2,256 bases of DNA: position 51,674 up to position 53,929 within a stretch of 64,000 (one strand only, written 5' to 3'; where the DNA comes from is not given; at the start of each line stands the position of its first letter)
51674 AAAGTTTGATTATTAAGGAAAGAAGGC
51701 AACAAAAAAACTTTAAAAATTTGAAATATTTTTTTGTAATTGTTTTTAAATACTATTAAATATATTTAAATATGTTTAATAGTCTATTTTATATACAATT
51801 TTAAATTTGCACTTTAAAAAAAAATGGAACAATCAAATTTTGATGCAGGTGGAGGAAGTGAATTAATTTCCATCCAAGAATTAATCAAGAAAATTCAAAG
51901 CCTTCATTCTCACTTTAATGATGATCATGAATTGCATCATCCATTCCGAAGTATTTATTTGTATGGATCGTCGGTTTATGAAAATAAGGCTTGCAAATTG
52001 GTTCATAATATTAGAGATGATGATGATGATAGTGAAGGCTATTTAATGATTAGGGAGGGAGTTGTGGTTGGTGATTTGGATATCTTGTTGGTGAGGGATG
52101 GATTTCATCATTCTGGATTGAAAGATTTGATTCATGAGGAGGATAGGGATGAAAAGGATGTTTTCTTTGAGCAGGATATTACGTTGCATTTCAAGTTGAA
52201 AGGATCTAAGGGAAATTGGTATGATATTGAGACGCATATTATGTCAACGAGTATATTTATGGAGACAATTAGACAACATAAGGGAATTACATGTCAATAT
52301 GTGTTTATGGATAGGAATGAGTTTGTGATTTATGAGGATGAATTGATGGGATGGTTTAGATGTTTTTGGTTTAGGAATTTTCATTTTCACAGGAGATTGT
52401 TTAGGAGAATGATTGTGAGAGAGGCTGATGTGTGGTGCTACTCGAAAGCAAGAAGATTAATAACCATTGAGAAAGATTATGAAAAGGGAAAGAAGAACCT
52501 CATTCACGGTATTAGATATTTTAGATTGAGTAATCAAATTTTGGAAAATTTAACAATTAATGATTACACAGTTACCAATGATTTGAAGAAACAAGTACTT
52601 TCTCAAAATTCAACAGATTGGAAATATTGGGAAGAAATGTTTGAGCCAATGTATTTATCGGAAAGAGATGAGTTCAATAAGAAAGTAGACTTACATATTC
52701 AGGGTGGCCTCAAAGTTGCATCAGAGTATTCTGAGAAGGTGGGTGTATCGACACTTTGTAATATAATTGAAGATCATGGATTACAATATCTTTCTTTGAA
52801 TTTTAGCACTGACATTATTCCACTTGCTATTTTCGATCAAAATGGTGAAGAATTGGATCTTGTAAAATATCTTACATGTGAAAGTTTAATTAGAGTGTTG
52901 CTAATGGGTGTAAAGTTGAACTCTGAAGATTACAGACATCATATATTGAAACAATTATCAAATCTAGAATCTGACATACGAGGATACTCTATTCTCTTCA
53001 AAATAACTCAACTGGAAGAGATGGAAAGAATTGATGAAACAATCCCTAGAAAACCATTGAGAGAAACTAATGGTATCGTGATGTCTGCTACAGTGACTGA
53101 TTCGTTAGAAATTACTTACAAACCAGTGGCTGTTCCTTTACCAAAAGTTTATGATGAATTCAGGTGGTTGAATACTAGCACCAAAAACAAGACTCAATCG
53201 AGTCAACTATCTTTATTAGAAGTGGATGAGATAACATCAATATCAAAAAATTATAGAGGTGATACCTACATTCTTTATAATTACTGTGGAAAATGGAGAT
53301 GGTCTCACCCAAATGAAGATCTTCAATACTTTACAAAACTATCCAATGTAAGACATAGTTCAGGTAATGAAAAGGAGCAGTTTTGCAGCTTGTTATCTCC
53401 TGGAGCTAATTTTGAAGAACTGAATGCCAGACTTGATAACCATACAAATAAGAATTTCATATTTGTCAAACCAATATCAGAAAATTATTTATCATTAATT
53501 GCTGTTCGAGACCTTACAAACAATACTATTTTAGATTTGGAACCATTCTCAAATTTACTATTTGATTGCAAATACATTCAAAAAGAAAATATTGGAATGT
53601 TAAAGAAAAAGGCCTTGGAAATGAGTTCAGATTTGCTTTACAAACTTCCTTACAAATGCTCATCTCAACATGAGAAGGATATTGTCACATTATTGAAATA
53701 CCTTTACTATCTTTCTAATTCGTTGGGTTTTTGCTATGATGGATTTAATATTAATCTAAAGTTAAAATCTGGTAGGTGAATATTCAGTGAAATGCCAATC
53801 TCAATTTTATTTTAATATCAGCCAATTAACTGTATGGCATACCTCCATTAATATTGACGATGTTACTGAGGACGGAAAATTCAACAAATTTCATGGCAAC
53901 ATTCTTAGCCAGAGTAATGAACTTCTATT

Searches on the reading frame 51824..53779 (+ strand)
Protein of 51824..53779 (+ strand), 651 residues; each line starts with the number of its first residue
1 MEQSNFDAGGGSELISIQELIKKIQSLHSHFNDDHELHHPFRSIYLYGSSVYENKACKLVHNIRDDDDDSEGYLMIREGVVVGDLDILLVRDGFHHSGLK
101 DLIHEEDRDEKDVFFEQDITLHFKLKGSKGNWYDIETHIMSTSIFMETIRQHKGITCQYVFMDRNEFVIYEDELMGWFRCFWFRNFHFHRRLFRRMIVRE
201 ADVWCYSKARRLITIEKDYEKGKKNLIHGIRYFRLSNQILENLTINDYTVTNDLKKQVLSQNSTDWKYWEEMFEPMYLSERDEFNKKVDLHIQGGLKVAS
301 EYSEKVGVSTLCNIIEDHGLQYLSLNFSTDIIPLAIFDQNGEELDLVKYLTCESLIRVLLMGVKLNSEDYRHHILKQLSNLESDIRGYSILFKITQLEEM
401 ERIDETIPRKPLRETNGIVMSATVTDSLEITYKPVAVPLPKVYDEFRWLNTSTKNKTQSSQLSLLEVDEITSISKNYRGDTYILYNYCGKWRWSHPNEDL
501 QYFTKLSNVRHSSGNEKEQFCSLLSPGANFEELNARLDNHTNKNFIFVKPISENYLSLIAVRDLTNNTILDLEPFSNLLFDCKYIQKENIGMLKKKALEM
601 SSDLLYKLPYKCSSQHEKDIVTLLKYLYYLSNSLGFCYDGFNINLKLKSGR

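Call 14: find_encoding_contigs(protein=window:51824-53779:+, flank=10000, max_places=3)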
Protein window:51824-53779:+ (651 aa): no gene with exactly this product is on record in the collection.

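Call 32: search_protein_families(library=pfam, proteins=[window:51824-53779:+], max_evalue=0.001)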
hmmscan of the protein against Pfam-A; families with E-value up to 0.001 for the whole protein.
window:51824-53779:+ (651 aa): 0 families
